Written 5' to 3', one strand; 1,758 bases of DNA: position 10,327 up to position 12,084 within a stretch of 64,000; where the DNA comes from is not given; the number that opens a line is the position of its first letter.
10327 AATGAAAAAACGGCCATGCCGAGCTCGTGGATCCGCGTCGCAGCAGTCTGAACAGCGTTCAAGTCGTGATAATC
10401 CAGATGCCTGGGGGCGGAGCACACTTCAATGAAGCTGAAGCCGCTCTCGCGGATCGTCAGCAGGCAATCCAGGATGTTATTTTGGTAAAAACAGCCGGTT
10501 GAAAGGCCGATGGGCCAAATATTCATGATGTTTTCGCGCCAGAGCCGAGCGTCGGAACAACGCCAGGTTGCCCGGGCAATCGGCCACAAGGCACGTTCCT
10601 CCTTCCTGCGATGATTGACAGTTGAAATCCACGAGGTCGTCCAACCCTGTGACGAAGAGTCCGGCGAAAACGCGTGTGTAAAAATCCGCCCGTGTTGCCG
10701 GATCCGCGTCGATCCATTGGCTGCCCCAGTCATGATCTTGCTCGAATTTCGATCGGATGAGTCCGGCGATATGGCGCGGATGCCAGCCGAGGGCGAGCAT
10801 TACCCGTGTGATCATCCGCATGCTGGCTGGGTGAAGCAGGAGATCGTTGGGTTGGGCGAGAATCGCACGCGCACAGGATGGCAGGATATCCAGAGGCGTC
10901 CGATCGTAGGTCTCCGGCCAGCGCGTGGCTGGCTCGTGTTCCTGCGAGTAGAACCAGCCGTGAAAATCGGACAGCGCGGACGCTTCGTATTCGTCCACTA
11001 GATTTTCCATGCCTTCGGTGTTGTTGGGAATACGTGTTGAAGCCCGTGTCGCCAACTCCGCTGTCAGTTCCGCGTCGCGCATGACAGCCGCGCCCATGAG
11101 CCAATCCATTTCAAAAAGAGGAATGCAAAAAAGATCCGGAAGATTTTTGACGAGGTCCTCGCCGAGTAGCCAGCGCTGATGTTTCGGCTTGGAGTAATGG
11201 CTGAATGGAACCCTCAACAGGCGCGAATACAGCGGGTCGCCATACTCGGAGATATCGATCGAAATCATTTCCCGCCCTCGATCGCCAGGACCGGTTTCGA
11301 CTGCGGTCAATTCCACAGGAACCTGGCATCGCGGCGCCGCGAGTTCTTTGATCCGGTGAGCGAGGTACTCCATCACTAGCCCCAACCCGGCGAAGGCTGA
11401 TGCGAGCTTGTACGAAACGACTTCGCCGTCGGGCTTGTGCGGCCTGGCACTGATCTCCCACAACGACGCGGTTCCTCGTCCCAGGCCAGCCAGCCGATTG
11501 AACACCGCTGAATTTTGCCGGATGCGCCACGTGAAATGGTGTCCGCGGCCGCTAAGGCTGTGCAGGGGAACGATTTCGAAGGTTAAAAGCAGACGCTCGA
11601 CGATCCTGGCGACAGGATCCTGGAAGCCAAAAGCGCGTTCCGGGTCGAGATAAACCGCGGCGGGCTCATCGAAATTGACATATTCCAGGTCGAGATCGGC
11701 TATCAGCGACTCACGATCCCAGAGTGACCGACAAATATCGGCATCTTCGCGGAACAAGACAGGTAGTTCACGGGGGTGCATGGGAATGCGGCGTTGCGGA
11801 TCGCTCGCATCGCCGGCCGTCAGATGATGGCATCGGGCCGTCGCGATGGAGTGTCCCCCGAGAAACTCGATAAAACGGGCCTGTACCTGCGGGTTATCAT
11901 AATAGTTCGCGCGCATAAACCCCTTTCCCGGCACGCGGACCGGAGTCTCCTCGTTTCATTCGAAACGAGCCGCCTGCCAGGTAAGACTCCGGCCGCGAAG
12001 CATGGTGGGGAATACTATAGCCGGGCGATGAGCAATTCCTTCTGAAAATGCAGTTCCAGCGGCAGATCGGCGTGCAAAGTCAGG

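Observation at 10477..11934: Chromosomal protein carrying the three AEP primase-polymerase catalytic motifs plus an unrecognised C-terminal half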

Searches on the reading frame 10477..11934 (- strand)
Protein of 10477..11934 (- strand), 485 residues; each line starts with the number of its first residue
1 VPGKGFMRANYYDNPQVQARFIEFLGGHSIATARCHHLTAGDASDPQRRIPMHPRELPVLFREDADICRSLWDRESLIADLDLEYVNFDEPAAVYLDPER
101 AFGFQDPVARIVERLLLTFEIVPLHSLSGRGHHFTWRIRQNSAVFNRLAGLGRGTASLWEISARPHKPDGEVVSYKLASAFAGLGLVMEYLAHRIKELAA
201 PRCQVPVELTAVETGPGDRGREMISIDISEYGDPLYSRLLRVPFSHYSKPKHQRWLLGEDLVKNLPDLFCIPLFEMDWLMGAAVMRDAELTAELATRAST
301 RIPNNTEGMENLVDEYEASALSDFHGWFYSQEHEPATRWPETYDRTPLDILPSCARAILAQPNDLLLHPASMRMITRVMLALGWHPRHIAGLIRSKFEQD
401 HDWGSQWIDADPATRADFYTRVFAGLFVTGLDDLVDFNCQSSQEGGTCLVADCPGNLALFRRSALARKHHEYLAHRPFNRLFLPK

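Call 3: search_protein_families(library=pfam, proteins=[window:10477-11934:-], max_evalue=10)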
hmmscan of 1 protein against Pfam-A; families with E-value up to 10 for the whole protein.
window:10477-11934:- (485 aa): 0 families

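Call 4: search_protein_families(library=ncbifam, proteins=[window:10477-11934:-], max_evalue=10)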
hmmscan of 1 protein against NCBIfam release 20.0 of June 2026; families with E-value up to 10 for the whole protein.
window:10477-11934:- (485 aa): 0 families

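Call 5: search_solved_structures(query=window:10477-11934:-, max_evalue=10, show_alignments=3)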
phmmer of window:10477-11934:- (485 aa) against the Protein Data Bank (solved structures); distinct sequences matched with E-value up to 10: 0.

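Call 6: find_homologous_proteins(query=window:10477-11934:-, max_evalue=0.001)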
Query window:10477-11934:- (485 aa): 1549 proteins with E <= 0.001 among 8000 candidates; the best 120 are listed.
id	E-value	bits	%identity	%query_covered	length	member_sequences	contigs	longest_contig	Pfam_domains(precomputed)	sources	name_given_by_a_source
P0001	0.0e+0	1125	100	99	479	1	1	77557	-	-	-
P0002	1.2e-283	959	84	99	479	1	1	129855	-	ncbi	ncbi:MAG TPA: hypothetical protein VIT21_09165 [Chthoniobacterales bacterium]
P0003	1.8e-223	761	68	99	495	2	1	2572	-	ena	-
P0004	2.6e-223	760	68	99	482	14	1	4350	-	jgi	jgi:hypothetical protein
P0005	7.8e-223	759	68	99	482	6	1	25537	-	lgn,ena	-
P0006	4.0e-220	750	68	99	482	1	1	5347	-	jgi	jgi:hypothetical protein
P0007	2.2e-216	738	66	99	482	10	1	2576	-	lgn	-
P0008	4.5e-216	736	67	98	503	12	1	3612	-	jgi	jgi:hypothetical protein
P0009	5.5e-193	660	62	98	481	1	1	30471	-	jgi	jgi:hypothetical protein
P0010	1.1e-190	653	60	98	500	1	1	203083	-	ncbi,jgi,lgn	-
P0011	2.4e-189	648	59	98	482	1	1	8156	-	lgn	-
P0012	9.2e-189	646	62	95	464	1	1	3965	-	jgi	jgi:hypothetical protein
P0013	4.1e-187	641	59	98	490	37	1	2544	-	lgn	-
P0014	5.8e-187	640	61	98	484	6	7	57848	-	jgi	jgi:hypothetical protein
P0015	1.2e-186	639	60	98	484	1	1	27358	-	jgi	jgi:hypothetical protein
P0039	6.0e-180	617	60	95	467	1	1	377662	-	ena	-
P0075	5.0e-177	608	58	98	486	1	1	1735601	-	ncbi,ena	-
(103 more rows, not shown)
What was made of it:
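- Very high sequence conservation (55-60% across phyla, call 6) is typical of metabolic enzymes.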

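Call 7: search_protein_families(library=phrogs, proteins=[window:10477-11934:-], max_evalue=10)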
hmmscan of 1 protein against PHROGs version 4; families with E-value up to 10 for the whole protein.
window:10477-11934:- (485 aa): 1 family
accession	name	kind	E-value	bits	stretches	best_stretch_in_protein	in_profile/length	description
phrog_24145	-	unknown function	0.0095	16.9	1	220-327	32-132/143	-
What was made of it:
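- Tried and rejected: PHROGs gave only an unannotated family at E = 0.0095 (call 7).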

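Call 8: search_protein_families(library=padloc, proteins=[window:10477-11934:-], max_evalue=10)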
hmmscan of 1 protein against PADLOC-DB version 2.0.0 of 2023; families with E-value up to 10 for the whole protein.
window:10477-11934:- (485 aa): 0 families
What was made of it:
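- Tried and rejected: Query sequence searches: Pfam, NCBIfam, PADLOC and PDB sequences gave nothing at E <= 10 (calls 3, 4, 5, 8).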

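Call 12: find_encoding_contigs(protein=P0075, flank=8000, max_places=3)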
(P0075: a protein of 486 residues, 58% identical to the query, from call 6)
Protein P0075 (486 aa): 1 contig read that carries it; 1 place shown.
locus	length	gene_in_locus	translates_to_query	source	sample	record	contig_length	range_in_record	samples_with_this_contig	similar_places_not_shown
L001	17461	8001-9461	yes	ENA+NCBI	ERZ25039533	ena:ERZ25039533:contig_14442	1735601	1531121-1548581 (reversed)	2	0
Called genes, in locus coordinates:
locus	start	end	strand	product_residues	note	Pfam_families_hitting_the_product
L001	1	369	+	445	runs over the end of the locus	PF05139:Erythro_esteras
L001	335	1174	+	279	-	-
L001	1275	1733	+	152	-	-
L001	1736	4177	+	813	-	PF00690:Cation_ATPase_N, PF00122:E1-E2_ATPase, PF00702:Hydrolase, PF13246:Cation_ATPase, PF00689:Cation_ATPase_C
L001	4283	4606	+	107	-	PF00581:Rhodanese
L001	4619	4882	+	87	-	-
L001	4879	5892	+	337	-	PF00582:Usp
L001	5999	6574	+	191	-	-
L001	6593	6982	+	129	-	PF13781:DoxX_3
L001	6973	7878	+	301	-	PF11899:DUF3419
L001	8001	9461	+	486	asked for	-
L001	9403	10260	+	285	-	PF01261:AP_endonuc_2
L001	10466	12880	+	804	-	PF01326:PPDK_N, PF00391:PEP-utilizers, PF02896:PEP-utilizers_C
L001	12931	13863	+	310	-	PF00582:Usp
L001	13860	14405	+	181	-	PF00582:Usp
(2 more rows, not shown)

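Call 13: find_encoding_contigs(protein=P0010, flank=8000, max_places=3)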
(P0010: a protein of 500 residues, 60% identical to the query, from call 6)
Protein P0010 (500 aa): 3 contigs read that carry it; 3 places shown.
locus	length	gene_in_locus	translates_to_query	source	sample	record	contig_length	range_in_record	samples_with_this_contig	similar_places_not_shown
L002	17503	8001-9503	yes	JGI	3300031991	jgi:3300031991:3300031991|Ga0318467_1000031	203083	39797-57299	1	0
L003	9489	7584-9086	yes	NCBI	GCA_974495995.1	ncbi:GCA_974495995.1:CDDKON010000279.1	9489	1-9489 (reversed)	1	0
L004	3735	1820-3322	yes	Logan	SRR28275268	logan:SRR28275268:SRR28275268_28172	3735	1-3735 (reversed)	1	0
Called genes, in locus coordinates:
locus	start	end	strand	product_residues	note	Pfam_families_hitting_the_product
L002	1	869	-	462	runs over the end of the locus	PF01326:PPDK_N, PF00391:PEP-utilizers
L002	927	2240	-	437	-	PF00582:Usp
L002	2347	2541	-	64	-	-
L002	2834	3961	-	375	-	PF12679:ABC2_membrane_2, PF12698:ABC2_membrane_3, PF01061:ABC2_membrane, PF12730:ABC2_membrane_4 (weak)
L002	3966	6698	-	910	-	PF00005:ABC_tran, PF13304:AAA_21 (faint), PF00005:ABC_tran, PF12679:ABC2_membrane_2, PF12698:ABC2_membrane_3, PF01061:ABC2_membrane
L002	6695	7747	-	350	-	PF25917:BSH_RND (faint)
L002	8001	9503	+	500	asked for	-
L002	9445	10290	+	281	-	PF01261:AP_endonuc_2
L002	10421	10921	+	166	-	PF16242:Pyrid_ox_like, PF01243:PNPOx_N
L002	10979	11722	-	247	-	PF00072:Response_reg, PF00196:GerE, PF08281:Sigma70_r4_2 (weak)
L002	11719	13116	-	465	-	PF00072:Response_reg, PF00989:PAS (weak), PF07730:HisKA_3, PF13581:HATPase_c_2 (weak), PF02518:HATPase_c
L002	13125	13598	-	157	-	PF00072:Response_reg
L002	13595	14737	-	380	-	PF00989:PAS, PF08448:PAS_4, PF13426:PAS_9, PF08447:PAS_3, PF02518:HATPase_c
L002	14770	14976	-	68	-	-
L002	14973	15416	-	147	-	PF03734:YkuD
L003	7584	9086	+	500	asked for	-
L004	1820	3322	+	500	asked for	-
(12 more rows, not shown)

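Call 14: find_encoding_contigs(protein=P0039, flank=8000, max_places=3)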
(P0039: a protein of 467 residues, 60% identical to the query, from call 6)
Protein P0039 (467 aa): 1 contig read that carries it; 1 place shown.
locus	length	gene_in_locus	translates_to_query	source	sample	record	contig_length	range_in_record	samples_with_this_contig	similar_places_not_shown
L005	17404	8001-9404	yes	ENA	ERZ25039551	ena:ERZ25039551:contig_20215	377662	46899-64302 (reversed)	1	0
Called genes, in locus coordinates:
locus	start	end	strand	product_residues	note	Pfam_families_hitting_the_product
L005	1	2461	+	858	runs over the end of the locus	PF00690:Cation_ATPase_N, PF00122:E1-E2_ATPase, PF00702:Hydrolase, PF13246:Cation_ATPase, PF00689:Cation_ATPase_C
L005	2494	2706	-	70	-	PF11127:YgaP-like_TM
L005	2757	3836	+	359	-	PF25917:BSH_RND, PF25919:BSH_CusB (weak), PF25973:BSH_CzcB, PF25984:BSH_YknX (weak), PF25954:Beta-barrel_RND_2, PF25967:RND-MFP_C (weak), PF25975:CzcB_C (weak), PF25989:YknX_C, +1 more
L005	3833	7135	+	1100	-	PF00873:ACR_tran, PF02355:SecD_SecF_C (weak), PF00873:ACR_tran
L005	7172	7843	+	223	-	PF01209:Ubie_methyltran, PF02353:CMAS (weak), PF08003:Methyltransf_9, PF13489:Methyltransf_23, PF13847:Methyltransf_31, PF08241:Methyltransf_11, PF08242:Methyltransf_12, PF13649:Methyltransf_25, +2 more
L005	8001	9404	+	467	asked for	-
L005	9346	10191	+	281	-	PF01261:AP_endonuc_2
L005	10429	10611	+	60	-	-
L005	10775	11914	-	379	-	PF13398:Peptidase_M50B (weak), PF02163:Peptidase_M50, PF00571:CBS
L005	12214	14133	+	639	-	PF00224:PK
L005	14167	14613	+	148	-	PF00072:Response_reg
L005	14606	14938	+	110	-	PF08240:ADH_N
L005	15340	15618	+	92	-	-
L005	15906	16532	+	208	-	PF03729:DUF308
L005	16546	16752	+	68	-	-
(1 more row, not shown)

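Call 18: search_protein_representatives(protein=P0001)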
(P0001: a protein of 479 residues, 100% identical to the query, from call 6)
Query: 479 residues. Proteins with E-value up to 0.001 (for the whole library): 563; up to 1e-10: 404; up to 1e-30: 193. The best 150 are listed.
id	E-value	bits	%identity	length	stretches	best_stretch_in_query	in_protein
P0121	2.3e-162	557.6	54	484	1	3-478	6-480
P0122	4.1e-143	494.1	50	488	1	9-479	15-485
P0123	4.9e-139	480.7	50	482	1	5-477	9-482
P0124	1.7e-135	469.0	48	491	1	3-477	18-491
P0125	3.9e-134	464.5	49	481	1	4-477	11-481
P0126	1.6e-121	422.9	45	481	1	7-476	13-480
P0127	1.2e-119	416.7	43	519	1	4-478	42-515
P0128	2.0e-119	416.0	47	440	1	4-424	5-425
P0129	8.7e-118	410.6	44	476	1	13-463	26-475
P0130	2.0e-117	409.4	45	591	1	4-461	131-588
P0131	1.8e-115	402.9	49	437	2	5-240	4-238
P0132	2.3e-113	396.0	44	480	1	4-463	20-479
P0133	8.1e-113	394.2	44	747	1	4-447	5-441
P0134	1.6e-112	393.2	45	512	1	4-434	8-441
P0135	1.9e-112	393.0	43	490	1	4-477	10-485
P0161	4.7e-95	335.6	40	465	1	4-458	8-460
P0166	1.4e-90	320.9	39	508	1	4-461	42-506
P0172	3.2e-84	299.9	38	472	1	3-451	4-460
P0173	4.3e-84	299.4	37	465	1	3-452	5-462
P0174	1.2e-83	298.0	37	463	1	4-462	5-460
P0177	2.0e-81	290.6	38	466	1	3-453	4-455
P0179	1.9e-80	287.4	37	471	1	4-454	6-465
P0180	2.4e-78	280.5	37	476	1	4-454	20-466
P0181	4.9e-77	276.2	39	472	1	30-477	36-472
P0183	1.3e-75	271.5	38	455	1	4-461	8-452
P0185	3.6e-75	270.0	36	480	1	3-459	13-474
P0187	1.5e-74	268.0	37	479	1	3-456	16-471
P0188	4.6e-73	263.1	37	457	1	4-455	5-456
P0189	1.4e-72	261.5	33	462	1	3-451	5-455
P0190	2.0e-72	261.0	36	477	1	4-459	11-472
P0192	1.7e-71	257.9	35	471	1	4-452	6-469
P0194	2.5e-70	254.1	33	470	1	4-455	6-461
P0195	6.7e-70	252.6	36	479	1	8-474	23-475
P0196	9.6e-70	252.1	37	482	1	4-458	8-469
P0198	5.0e-68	246.5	34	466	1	4-463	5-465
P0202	2.7e-65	237.5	35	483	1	5-460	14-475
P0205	1.9e-64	234.6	36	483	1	3-451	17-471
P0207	1.8e-63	231.4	37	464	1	9-443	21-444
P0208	3.8e-63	230.3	34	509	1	59-443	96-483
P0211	1.4e-60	221.9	35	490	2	50-449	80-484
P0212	1.4e-59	218.6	34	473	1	5-452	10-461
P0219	1.1e-57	212.3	31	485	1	4-457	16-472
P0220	1.2e-56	208.9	36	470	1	4-451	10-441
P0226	4.9e-55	203.6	36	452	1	5-424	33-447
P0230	1.5e-53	198.7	33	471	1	56-452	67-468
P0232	6.3e-53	196.6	33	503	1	45-454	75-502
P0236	8.1e-52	193.0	34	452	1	59-452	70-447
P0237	4.5e-51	190.5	33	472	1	57-429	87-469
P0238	1.7e-50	188.6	34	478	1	51-454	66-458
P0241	6.5e-50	186.7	31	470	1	7-456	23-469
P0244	4.6e-49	183.9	33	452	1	4-452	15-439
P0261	2.3e-43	165.1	31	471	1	44-448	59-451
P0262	2.4e-43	165.1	31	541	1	45-450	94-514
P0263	5.8e-43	163.8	30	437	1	50-454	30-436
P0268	2.3e-41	158.5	34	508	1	58-448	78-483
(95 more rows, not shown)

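Call 22: search_solved_structures(query=A3, max_evalue=10, show_alignments=3)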
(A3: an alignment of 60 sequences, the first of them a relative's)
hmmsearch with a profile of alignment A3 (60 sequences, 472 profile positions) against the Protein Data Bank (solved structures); distinct sequences matched with E-value up to 10: 1.
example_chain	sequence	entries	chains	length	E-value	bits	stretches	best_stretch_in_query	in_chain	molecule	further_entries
1wgx_A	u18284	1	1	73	0.64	11.7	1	318-364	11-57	KIAA1903 protein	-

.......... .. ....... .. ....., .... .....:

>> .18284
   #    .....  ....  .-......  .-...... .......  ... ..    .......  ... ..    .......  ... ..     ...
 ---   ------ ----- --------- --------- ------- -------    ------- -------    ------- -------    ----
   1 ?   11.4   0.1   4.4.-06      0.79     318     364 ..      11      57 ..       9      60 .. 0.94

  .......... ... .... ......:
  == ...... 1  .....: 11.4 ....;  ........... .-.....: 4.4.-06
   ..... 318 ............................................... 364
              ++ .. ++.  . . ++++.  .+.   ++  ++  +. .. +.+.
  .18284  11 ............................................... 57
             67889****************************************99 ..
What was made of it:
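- Tried and rejected: Family profile against PDB sequences: one irrelevant hit at E = 0.64 (call 22).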

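Call 25: find_related_loci(query=A1, collection=genome_contigs, flank=10000)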
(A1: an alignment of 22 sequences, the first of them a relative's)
Query A1 (479 aa) in genome_contigs; peptide patterns used: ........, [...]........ (x = any residue, [..] = any of these).
371 stretches matched a pattern; 279 encode a relative of the query (tblastn E <= 1e-3); the best 80 are kept; 80 distinct loci.
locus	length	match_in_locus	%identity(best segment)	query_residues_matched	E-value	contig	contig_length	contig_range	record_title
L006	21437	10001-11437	84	1-479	0e+0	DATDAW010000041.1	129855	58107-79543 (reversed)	MAG TPA_asm: Chthoniobacterales bacterium isolate SMAG_U106 k141_760082, whole genome shotgun sequence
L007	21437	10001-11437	70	1-479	0e+0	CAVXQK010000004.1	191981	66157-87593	MAG: uncultured Verrucomicrobiae bacterium isolate MFD02134.bin.1.37 genome assembly, contig: contig_15361, whole genome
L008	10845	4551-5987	67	1-479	0e+0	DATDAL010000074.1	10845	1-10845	MAG TPA_asm: Terrimicrobiaceae bacterium isolate SMAG_U95 k141_946521, whole genome shotgun sequence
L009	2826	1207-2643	66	1-479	0e+0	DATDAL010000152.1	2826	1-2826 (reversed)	MAG TPA_asm: Terrimicrobiaceae bacterium isolate SMAG_U95 k141_2025312, whole genome shotgun sequence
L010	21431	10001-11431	66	3-479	0e+0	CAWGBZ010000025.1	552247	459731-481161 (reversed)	MAG: uncultured Verrucomicrobiae bacterium isolate MFD06435.bin.1.194 genome assembly, contig: contig_83367, whole genom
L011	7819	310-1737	59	4-479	0e+0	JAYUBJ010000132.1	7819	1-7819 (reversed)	MAG: Verrucomicrobiota bacterium isolate GFS_6733 GFS_6733_131, whole genome shotgun sequence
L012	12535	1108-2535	58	4-479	0e+0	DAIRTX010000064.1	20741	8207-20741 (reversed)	MAG TPA_asm: Verrucomicrobiota bacterium isolate CTOTU10862 NODE_458_length_20741_cov_10.112056, whole genome shotgun se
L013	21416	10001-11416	58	2-474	0e+0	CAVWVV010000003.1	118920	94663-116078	MAG: uncultured Verrucomicrobiae bacterium isolate MFD00822.bin.1.79 genome assembly, contig: contig_101, whole genome s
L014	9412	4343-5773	58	2-479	4e-180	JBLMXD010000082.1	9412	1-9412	MAG: Alphaproteobacteria bacterium isolate MAG265 PRJNA957066_bin45_renamed_81, whole genome shotgun sequence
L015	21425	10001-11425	59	2-477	3e-180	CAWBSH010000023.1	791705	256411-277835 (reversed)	MAG: uncultured Verrucomicrobiae bacterium isolate MFD01872.bin.2.57 genome assembly, contig: contig_59902, whole genome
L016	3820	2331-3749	58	1-474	0e+0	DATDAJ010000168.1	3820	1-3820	MAG TPA_asm: Candidatus Udaeobacter sp. isolate SMAG_U93 k141_985691, whole genome shotgun sequence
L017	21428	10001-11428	57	2-478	6e-179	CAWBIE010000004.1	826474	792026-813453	MAG: uncultured Verrucomicrobiae bacterium isolate MFD06435.bin.2.33 genome assembly, contig: contig_70240, whole genome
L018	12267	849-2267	58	1-474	3e-179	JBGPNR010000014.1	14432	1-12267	MAG: Candidatus Udaeobacter sp. isolate OBJ_0618_7090110_21 k141_4753373_length_14432_cov_11.0000, whole genome shotgun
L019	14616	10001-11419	61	1-478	0e+0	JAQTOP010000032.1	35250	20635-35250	MAG: Terrimicrobiaceae bacterium isolate STA_90 NODE_2338_length_35250_cov_6.995018_Sandtown_A, whole genome shotgun seq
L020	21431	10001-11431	56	2-479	5e-177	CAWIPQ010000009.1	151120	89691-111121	MAG: uncultured Verrucomicrobiae bacterium isolate MFD01721.bin.2.184 genome assembly, contig: contig_22218, whole genom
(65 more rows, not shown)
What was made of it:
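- The phyletic distribution is sporadic (call 25).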

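Call 28: predict_structure(alignment_id=A2)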
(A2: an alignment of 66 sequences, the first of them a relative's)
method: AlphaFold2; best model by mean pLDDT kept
length: 479 residues; sequences in the alignment: 66
mean_pLDDT: 87.9   pTM: 0.90
mean pLDDT of the five models: 87.9, 86.0, 85.2, 83.9, 82.4
residues with pLDDT >= 90: 306; 70-90: 118; 50-70: 40; < 50: 15
segments of 3 or more residues with pLDDT < 50: 466-479
pLDDT, mean of each block of 10 residues (from residue 1): 82 98 95 71 83 91 96 97 92 96 98 98 95 98 95 93 94 98 97 93 85 90 92 94 87 91 96 96 97 98 98 95 90 89 86 86 88 87 93 72 79 93 73 69 70 74 50 39
secondary structure, 60 per line:
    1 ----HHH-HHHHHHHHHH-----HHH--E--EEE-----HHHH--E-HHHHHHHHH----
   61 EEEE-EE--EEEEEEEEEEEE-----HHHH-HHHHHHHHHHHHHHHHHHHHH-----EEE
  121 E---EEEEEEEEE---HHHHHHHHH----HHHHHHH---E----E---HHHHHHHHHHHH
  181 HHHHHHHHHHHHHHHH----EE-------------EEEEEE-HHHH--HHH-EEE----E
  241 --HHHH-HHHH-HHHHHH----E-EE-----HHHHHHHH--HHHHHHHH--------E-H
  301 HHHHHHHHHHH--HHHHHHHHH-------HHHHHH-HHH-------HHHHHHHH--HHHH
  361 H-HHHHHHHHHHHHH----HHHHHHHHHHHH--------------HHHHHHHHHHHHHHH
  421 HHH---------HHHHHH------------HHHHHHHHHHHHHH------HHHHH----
elements in order: H9-18 E32-34 H40-43 H48-56 E61-64 E70-81 H87-90 H92-112 E118-121 E125-133 H137-145 H150-156 H169-196 E216-221 H223-226 E233-235 H243-246 H248-251 H253-258 H272-279 H282-289 H300-311 H314-322 H330-335 H347-354 H357-361 H363-375 H380-391 H406-423 H433-438 H451-464 H471-475
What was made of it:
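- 11131..11916 (-): N-terminal AEP (PriS/Prim-Pol-like) catalytic domain, about residues 1-262 of the 479-aa protein. AlphaFold model with pLDDT mostly above 90 (call 28).
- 10480..11130 (-): C-terminal alpha-helical domain. It is probably PriL-CTD-like (the Fe-S_N type primase accessory domain) and includes the highly conserved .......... stretch. All-helical with pLDDT 86-98 over residues 270-400 in the full-length model (call 28).
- AEP fold: AlphaFold pLDDT 87.9 and pTM 0.90 (call 28).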
